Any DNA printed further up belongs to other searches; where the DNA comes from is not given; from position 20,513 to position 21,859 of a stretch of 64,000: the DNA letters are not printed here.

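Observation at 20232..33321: Molybdenum/tungsten cofactor region bracketed by two paralogous MoeA-like plus FmdE-like gene pairs around the Sec-FDH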

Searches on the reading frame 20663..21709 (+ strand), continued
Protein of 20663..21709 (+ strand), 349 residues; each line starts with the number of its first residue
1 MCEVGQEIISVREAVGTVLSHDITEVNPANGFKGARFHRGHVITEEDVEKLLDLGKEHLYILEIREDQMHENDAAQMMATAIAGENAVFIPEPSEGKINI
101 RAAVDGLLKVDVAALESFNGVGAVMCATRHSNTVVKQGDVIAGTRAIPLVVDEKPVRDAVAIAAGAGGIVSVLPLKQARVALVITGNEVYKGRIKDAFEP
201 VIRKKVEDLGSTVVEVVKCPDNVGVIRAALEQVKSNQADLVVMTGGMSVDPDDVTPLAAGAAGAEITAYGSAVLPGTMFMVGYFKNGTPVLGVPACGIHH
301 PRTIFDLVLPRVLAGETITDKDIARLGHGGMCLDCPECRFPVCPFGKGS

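Call 41: predict_structure(alignment_id=A1)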
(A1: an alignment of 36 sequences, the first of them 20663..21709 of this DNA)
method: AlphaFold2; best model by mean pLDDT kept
length: 349 residues; sequences in the alignment: 36
mean_pLDDT: 87.1   pTM: 0.82
mean pLDDT of the five models: 87.1, 85.5, 84.9, 84.2, 81.5
residues with pLDDT >= 90: 215; 70-90: 93; 50-70: 27; < 50: 14
segments of 3 or more residues with pLDDT < 50: 247-249, 342-349
pLDDT, mean of each block of 10 residues (from residue 1): 71 91 88 89 94 92 89 97 98 94 97 95 89 93 92 96 97 97 90 87 94 95 93 92 67 78 92 75 95 81 84 95 73 55 41
secondary structure, 60 per line:
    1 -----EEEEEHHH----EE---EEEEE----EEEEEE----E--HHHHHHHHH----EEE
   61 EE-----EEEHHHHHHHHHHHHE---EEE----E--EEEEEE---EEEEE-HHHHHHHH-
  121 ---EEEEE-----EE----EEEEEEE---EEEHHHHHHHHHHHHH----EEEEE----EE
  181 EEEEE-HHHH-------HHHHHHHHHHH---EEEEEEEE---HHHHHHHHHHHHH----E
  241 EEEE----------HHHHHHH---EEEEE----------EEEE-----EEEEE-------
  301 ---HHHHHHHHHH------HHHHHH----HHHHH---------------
elements in order: E6-10 E23-27 E32-37 H45-53 E58-62 E68-70 H71-82 E87-89 E97-102 E106-110 H112-119 E124-128 E140-146 E150-152 H153-165 E170-174 E179-185 H187-190 H198-208 E212-219 H223-235 E240-244 H255-261 E265-269 E280-283 E289-293 H304-313 H320-325 H330-334
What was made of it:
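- The Cys4 tail has low pLDDT, consistent with a flexible or metal-dependent element (call 41).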

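Call 44: fold_search(model_id=the predicted structure, library=pdb)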
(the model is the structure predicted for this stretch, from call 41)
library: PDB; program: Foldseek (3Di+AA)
matches with E <= 10: 1468; with E <= 0.001: 136
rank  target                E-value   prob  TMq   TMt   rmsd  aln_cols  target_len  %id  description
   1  2nqm_A                6.8e-10  1.00  0.33  0.35  18.1       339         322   16  MoeA T100A mutant (released 2007-01-16)
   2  2nro_A                1.2e-09  1.00  0.34  0.30  23.0       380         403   17  MoeA K279Q (released 2007-01-16)
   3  4tk3_B                1.7e-09  1.00  0.33  0.29  23.2       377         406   14  Geph E in complex with a GABA receptor alpha3 derived double mutant peptide in spacegroup P21212 (released 2014-12-24)
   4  4tk3_A                1.8e-09  1.00  0.32  0.27  22.1       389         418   14  Geph E in complex with a GABA receptor alpha3 derived double mutant peptide in spacegroup P21212 (released 2014-12-24)
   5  1g8l_A                1.9e-09  1.00  0.34  0.29  24.2       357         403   16  CRYSTAL STRUCTURE OF ESCHERICHIA COLI MOEA (released 2001-05-02)
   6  2nrs_A                2.3e-09  1.00  0.34  0.30  22.6       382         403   17  MoeA S371W (released 2007-01-16)
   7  2nqm_B                2.3e-09  1.00  0.34  0.30  23.3       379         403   17  MoeA T100A mutant (released 2007-01-16)
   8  2nqn_A                2.4e-09  1.00  0.34  0.30  22.9       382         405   17  MoeA T100W (released 2007-01-16)
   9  4tk2_B                2.5e-09  1.00  0.33  0.28  25.5       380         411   14  Geph E in complex with a GABA receptor alpha3 subunit derived peptide in space group P61 (released 2014-12-24)
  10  6fgc                  2.7e-09  1.00  0.32  0.27  24.4       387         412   13  Crystal structure of Gephyrin E domain in complex with Artesunate (released 2019-01-16)
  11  2nqu_A                3.2e-09  1.00  0.34  0.30  23.7       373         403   18  MoeA E188Q (released 2007-01-16)
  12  5erv                  3.4e-09  1.00  0.31  0.27  23.9       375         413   15  Ternary complex of GephE - ADP - Tungsten cluster (released 2016-05-04)
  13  4u90_A                4.1e-09  1.00  0.33  0.28  22.9       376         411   13  GephE in complex with PEG crosslinked GABA receptor alpha3 subunit derived dimeric peptide (released 2014-12-10)
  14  2fu3_A                4.6e-09  1.00  0.32  0.28  23.8       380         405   14  Crystal structure of gephyrin E-domain (released 2006-03-14)
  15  6hsn_A                4.6e-09  1.00  0.31  0.27  25.1       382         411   13  Crystal structure of the ternary complex of GephE-ADP-GABA(A) receptor derived peptide (released 2019-01-16)
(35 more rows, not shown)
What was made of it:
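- All top 50 Foldseek PDB hits are MoeA, GephE or Cnx1E (call 44).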

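Call 49: search_protein_families(library=pfam, proteins=[L046:2684-5263:+, L073:5323-6504:+, L066:11077-12225:+, L066:7005-9362:+, L020:14390-15310:+, L035:9286-9921:+, L044:8480-8788:+, L049:9568-9972:+, L007:3463-3837:+, L045:6442-7110:+], max_evalue=0.001)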
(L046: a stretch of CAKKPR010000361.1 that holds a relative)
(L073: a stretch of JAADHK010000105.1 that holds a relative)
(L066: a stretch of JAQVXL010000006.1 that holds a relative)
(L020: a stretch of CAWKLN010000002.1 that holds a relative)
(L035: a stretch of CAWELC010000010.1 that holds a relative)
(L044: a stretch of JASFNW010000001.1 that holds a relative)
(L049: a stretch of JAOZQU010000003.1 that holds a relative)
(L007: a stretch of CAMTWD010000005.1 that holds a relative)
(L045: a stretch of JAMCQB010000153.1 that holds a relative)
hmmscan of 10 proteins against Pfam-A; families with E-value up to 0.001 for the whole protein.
L046:2684-5263:+ (860 aa): 4 families
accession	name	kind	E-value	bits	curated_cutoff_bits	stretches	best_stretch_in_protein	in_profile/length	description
PF00384.28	Molybdopterin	-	1.1e-26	94.1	24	1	105-547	1-335/353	Molybdopterin oxidoreductase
PF01568.27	Molydop_binding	-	2.1e-18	66.8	26.8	1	748-847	21-105/110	Molydopterin dinucleotide binding domain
PF04879.21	Molybdop_Fe4S4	-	9.4e-13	48.4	22.7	1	49-101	2-54/55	Molybdopterin oxidoreductase Fe4S4 domain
PF10518.14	TAT_signal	-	1.6e-05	25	22.7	1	2-21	1-20/21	TAT (twin-arginine translocation) pathway signal sequence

L073:5323-6504:+ (394 aa): 1 family
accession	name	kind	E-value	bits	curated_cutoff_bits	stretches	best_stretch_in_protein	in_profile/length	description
PF03916.19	NrfD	-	9.8e-28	98.1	25.8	1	53-340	6-310/313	Polysulphide reductase, NrfD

L066:11077-12225:+ (383 aa): 2 families
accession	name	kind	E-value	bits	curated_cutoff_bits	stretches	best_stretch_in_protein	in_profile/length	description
PF13478.12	XdhC_C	-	3.1e-41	141.2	29.7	1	94-236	1-125/125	XdhC Rossmann domain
PF02625.21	XdhC_CoxI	-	3.5e-24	85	24.3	1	284-348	4-67/68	XdhC and CoxI family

L066:7005-9362:+ (786 aa): 3 families
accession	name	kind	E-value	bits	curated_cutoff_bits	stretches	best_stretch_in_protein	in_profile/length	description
PF02738.23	MoCoBD_1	-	1.6e-64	217.8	27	1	151-393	2-244/244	Molybdopterin cofactor-binding domain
PF20256.3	MoCoBD_2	-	1.8e-63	215.1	27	1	421-718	5-283/283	Molybdopterin cofactor-binding domain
PF01315.27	Ald_Xan_dh_C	-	2.4e-33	115.2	31.3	1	27-134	1-110/110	Aldehyde oxidase and xanthine dehydrogenase, a/b hammerhead domain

L020:14390-15310:+ (307 aa): 3 families
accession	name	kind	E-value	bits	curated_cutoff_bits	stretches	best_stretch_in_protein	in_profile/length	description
PF00994.29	MoCF_biosynth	-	5.4e-21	75.3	26.6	1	87-219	2-140/144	Probable molybdopterin binding domain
PF03453.22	MoeA_N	-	1.5e-14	54.4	30.8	1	1-73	87-160/160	MoeA N-terminal region (domain I and II)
PF03454.20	MoeA_C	-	0.00016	22.2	22.1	1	253-304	18-70/72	MoeA C-terminal region (domain IV)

L035:9286-9921:+ (212 aa): 2 families
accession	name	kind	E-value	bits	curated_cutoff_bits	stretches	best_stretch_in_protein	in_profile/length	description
PF12804.13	NTP_transf_3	-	1.5e-37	129.7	27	1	7-163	1-157/160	MobA-like NTP transferase domain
PF01128.25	IspD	-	6.8e-11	42.8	27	1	5-127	1-124/221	2-C-methyl-D-erythritol 4-phosphate cytidylyltransferase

L044:8480-8788:+ (103 aa): 1 family
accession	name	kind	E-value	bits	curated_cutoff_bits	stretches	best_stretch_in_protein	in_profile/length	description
PF02627.25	CMD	-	1.9e-11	44.2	23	1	15-98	1-84/84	Carboxymuconolactone decarboxylase family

L049:9568-9972:+ (135 aa): 1 family
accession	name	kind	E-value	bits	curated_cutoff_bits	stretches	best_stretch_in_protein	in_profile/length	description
PF01242.24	PTPS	-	1.9e-37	128.4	22.4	1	13-130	2-119/121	6-pyruvoyl tetrahydropterin synthase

L007:3463-3837:+ (125 aa): 0 families

L045:6442-7110:+ (223 aa): 1 family
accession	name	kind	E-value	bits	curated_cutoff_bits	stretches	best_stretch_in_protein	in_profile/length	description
PF02613.20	Nitrate_red_del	-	7.8e-32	110.6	22.2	1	48-181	4-136/136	Nitrate reductase delta subunit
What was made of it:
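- On MoeA (molybdopterin molybdotransferase): A canonical MoeA fragment from L020 does show MoeA_C in the same kind of scan (call 49).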

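Call 66: find_encoding_contigs(protein=P0052, flank=10000, max_places=2)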
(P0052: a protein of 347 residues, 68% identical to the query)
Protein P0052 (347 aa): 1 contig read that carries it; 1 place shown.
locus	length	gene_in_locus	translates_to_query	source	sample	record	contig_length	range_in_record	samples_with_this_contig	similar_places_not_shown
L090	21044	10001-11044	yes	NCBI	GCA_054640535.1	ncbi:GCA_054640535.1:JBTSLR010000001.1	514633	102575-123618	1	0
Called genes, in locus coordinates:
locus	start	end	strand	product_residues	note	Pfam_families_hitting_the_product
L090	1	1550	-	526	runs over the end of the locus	PF00672:HAMP, PF00512:HisKA, PF02518:HATPase_c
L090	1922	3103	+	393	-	PF12804:NTP_transf_3, PF03205:MobB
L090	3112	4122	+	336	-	PF04055:Radical_SAM, PF06463:Mob_synth_C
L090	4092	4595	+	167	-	PF01967:MoaC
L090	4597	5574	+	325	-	PF03473:MOSC, PF00994:MoCF_biosynth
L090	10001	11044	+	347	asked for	PF00994:MoCF_biosynth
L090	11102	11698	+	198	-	PF02663:FmdE, PF01258:zf-dskA_traR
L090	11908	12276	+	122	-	-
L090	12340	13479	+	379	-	-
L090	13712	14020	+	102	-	PF01402:RHH_1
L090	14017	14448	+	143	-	PF01850:PIN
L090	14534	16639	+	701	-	PF22745:Nlig-Ia, PF01653:DNA_ligase_aden, PF03120:OB_DNA_ligase, PF03119:DNA_ligase_ZBD, PF12826:HHH_2, PF14520:HHH_5 (weak), PF00633:HHH (weak), PF00533:BRCT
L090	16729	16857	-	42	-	-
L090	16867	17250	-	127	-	PF13798:PCYCGC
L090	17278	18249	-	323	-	PF01545:Cation_efflux, PF16916:ZT_dimer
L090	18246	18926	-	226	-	PF01545:Cation_efflux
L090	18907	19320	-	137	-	PF01022:HTH_5, PF12840:HTH_20 (weak)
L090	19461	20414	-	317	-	PF24568:CC_PcsB, PF06725:3D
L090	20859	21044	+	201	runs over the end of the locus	PF01914:MarC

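Call 67: find_encoding_contigs(protein=P0009, flank=10000, max_places=2)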
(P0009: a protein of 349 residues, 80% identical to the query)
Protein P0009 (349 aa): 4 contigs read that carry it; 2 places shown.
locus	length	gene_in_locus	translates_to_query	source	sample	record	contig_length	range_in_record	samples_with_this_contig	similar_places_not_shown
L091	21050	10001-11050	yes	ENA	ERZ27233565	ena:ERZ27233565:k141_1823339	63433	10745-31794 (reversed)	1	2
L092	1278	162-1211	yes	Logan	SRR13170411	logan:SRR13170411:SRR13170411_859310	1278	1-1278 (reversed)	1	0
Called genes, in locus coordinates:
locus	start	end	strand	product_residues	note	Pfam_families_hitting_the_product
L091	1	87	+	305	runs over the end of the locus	PF12974:Phosphonate-bd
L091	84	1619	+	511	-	PF00672:HAMP, PF00512:HisKA, PF02518:HATPase_c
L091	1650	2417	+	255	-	PF00072:Response_reg, PF04397:LytTR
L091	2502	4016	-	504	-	-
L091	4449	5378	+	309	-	PF02085:Cytochrom_CIII (faint), PF14522:Cytochrome_C7 (faint), PF09699:Paired_CXXCH_1 (faint), PF22113:Mtrc-MtrF_II-IV_dom (faint), PF14537:Cytochrom_c3_2 (weak)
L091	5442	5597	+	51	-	-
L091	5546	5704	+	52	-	-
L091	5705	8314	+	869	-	PF00384:Molybdopterin, PF01568:Molydop_binding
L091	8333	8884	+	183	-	PF14697:Fer4_21 (faint), PF13247:Fer4_11, PF12838:Fer4_7, PF13187:Fer4_9 (weak), PF12797:Fer4_2 (weak), PF00037:Fer4 (weak), PF12837:Fer4_6 (weak), PF13237:Fer4_10 (weak), +2 more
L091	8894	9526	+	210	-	PF02613:Nitrate_red_del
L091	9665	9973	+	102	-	PF00126:HTH_1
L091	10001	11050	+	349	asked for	PF00994:MoCF_biosynth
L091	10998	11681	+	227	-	PF02663:FmdE, PF01258:zf-dskA_traR (weak)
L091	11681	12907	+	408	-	PF16983:MFS_MOT1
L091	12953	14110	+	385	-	PF12804:NTP_transf_3, PF03205:MobB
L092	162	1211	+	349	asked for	PF00994:MoCF_biosynth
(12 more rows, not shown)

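Call 68: find_encoding_contigs(protein=P0032, flank=10000, max_places=2)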
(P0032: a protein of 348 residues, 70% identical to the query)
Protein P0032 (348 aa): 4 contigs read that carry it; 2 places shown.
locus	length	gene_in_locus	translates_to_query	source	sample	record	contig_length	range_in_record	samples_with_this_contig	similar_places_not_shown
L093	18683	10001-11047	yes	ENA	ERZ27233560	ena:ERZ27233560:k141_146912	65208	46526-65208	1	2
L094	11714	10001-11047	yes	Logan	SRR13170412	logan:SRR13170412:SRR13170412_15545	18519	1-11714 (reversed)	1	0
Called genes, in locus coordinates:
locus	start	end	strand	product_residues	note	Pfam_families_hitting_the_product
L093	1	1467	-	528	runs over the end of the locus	PF00672:HAMP, PF00512:HisKA, PF02518:HATPase_c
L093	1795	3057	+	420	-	PF12804:NTP_transf_3, PF03205:MobB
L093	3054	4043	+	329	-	PF04055:Radical_SAM, PF06463:Mob_synth_C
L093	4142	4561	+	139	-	PF01967:MoaC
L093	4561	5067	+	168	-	PF03473:MOSC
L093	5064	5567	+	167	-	PF00994:MoCF_biosynth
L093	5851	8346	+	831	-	PF00111:Fer2, PF13510:Fer2_4, PF14691:Fer4_20, PF01266:DAO, PF07992:Pyr_redox_2, PF13450:NAD_binding_8, PF12838:Fer4_7, PF04879:Molybdop_Fe4S4, +11 more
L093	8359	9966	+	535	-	PF00384:Molybdopterin, PF01568:Molydop_binding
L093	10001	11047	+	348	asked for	PF00994:MoCF_biosynth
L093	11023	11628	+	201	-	PF02663:FmdE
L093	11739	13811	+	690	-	PF22745:Nlig-Ia, PF01653:DNA_ligase_aden, PF03120:OB_DNA_ligase, PF03119:DNA_ligase_ZBD, PF00633:HHH (faint), PF12826:HHH_2, PF14520:HHH_5 (weak), PF00533:BRCT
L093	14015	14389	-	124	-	PF13798:PCYCGC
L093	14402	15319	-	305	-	PF01545:Cation_efflux, PF16916:ZT_dimer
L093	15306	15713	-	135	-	PF01022:HTH_5, PF12840:HTH_20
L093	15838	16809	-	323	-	PF24568:CC_PcsB, PF06725:3D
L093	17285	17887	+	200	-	PF01914:MarC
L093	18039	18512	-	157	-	PF00989:PAS (weak), PF08448:PAS_4, PF13426:PAS_9 (weak)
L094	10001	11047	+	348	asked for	PF00994:MoCF_biosynth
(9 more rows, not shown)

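Call 77: search_protein_representatives(alignment_id=A1)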
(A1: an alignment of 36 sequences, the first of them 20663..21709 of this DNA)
Query: 36 sequences, 347 profile positions. Proteins with E-value up to 0.001 (for the whole library): 10989; up to 1e-10: 2982; up to 1e-30: 993. The best 150 are listed.
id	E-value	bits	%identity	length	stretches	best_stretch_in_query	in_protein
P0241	2.1e-160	550.0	-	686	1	7-346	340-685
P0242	9.0e-145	498.5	-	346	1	7-346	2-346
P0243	2.3e-139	480.7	-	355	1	5-346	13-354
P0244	3.3e-137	473.7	-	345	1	5-346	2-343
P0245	7.5e-132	456.1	-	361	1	7-346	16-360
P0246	5.1e-127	440.2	-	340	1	7-346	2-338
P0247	7.3e-126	436.4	-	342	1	6-346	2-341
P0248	1.1e-125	435.8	-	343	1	6-345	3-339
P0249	2.3e-125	434.7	-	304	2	68-284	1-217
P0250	2.2e-123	428.2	-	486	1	4-345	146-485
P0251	2.4e-123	428.1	-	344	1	7-345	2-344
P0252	9.5e-123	426.1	-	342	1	6-345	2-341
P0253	1.6e-122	425.4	-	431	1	7-346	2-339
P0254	1.4e-120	419.0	-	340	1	6-345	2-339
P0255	1.1e-118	412.8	-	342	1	5-346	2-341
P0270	1.1e-107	376.6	-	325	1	6-329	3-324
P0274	2.4e-105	368.9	-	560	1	5-345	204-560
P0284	2.2e-99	349.3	-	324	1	5-329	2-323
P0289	4.7e-98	344.9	-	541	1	4-331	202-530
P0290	3.0e-96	339.0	-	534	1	8-329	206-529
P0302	1.1e-92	327.2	-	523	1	6-329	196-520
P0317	3.8e-86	305.7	-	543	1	9-333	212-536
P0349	4.3e-77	276.0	-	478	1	7-338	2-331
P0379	1.0e-67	245.1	-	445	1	112-346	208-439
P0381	1.6e-67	244.5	-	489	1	66-345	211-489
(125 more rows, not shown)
